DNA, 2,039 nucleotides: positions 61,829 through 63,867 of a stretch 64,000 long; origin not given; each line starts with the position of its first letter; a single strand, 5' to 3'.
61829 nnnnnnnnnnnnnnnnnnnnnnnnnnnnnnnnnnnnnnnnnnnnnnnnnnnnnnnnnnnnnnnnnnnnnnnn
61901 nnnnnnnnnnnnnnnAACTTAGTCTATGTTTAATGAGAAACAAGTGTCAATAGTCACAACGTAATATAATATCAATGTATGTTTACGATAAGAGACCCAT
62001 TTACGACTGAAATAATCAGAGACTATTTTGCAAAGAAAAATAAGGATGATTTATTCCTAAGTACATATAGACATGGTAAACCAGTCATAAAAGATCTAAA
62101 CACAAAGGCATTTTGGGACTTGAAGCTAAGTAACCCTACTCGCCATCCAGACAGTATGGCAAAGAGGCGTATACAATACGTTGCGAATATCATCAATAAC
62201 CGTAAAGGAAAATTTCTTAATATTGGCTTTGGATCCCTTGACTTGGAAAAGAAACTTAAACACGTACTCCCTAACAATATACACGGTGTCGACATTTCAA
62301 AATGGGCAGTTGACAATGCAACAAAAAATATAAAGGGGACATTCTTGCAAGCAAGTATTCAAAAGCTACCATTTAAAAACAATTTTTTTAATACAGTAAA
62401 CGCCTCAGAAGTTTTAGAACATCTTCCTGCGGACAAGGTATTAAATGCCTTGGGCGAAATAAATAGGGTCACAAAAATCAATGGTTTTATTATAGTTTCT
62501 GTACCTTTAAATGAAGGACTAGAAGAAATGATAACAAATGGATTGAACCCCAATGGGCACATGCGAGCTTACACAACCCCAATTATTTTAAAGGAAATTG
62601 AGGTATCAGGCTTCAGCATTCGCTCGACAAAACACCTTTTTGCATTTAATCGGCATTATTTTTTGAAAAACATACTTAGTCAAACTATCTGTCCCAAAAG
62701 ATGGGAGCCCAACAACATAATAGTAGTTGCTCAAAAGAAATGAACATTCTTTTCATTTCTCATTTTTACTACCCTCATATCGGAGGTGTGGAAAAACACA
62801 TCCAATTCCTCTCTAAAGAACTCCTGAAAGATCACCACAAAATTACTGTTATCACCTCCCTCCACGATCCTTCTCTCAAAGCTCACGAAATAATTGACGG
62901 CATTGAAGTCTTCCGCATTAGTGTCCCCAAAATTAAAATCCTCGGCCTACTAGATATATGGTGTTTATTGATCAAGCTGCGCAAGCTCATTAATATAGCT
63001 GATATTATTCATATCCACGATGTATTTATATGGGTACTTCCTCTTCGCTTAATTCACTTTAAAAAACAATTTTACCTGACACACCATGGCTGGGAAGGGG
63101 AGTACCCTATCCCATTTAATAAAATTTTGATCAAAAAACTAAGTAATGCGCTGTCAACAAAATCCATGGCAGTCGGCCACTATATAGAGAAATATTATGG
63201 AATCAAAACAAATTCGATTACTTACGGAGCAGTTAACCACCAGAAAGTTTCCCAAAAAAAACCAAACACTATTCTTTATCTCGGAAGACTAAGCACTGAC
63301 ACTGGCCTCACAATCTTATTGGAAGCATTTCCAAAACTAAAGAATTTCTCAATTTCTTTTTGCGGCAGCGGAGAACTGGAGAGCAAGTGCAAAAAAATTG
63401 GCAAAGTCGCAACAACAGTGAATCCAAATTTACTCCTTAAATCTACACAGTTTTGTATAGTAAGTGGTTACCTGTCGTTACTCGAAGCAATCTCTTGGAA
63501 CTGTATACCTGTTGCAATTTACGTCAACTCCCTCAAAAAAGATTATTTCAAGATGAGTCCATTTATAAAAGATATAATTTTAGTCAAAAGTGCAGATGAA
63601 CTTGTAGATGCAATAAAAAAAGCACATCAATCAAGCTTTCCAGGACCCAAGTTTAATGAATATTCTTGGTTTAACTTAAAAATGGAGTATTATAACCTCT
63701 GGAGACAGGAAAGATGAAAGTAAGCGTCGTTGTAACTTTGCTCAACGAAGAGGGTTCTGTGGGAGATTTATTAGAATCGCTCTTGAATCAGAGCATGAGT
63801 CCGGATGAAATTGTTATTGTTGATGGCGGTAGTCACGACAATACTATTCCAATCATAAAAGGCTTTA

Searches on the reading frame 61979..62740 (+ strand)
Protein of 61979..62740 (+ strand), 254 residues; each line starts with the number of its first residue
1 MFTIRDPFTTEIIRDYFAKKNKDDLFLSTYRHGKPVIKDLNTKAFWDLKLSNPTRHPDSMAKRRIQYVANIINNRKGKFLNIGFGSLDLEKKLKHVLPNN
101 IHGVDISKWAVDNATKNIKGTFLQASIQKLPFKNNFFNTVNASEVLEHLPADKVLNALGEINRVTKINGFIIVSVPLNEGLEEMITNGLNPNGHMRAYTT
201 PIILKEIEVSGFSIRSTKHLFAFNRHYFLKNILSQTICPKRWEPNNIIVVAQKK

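Call 36: search_protein_families(library=pfam, proteins=[window:61979-62740:+], max_evalue=0.001)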
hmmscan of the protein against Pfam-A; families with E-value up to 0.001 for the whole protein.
window:61979-62740:+ (254 aa): 5 families
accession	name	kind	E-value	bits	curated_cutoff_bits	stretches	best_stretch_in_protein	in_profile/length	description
PF08241.18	Methyltransf_11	-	1.4e-13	51.7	21.2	1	80-173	1-95/95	Methyltransferase domain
PF13649.12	Methyltransf_25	-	2.6e-11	44.5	27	1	80-169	2-97/97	Methyltransferase domain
PF13489.12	Methyltransf_23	-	3.4e-09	37.1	27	1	63-214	11-161/164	Methyltransferase domain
PF13847.12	Methyltransf_31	-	4.3e-08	33.4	27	1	81-177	9-113/145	Methyltransferase domain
PF08242.18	Methyltransf_12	-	0.00046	21.3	30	1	93-171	14-98/98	Methyltransferase domain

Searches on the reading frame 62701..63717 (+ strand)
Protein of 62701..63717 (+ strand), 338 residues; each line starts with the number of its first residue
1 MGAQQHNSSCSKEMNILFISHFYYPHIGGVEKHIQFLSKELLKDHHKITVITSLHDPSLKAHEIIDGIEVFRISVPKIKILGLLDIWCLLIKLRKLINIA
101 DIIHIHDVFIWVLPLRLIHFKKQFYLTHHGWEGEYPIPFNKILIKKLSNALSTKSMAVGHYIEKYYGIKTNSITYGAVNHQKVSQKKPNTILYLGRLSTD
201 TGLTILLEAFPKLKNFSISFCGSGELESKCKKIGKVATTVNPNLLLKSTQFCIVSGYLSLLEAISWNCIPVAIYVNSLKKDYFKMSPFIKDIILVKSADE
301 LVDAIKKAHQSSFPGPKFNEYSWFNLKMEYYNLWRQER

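Call 36: search_protein_families(library=pfam, proteins=[window:62701-63714:+], max_evalue=0.001)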
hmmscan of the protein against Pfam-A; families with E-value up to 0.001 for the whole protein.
window:62701-63714:+ (338 aa): 3 families
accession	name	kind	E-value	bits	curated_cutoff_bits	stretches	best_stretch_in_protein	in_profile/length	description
PF13439.12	Glyco_transf_4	-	4.2e-12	46.9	28.5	1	27-160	1-146/170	Glycosyltransferase Family 4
PF00534.26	Glycos_transf_1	-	2.6e-06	27.5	26.4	1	182-232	9-64/172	Glycosyl transferases group 1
PF13692.12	Glyco_trans_1_4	-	0.00021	22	27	1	189-307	2-138/142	Glycosyl transferases group 1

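Call 88: find_encoding_contigs(protein=window:62701-63717:+, flank=10000, max_places=3)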
Protein window:62701-63717:+ (338 aa): no gene with exactly this product is on record in the collection.
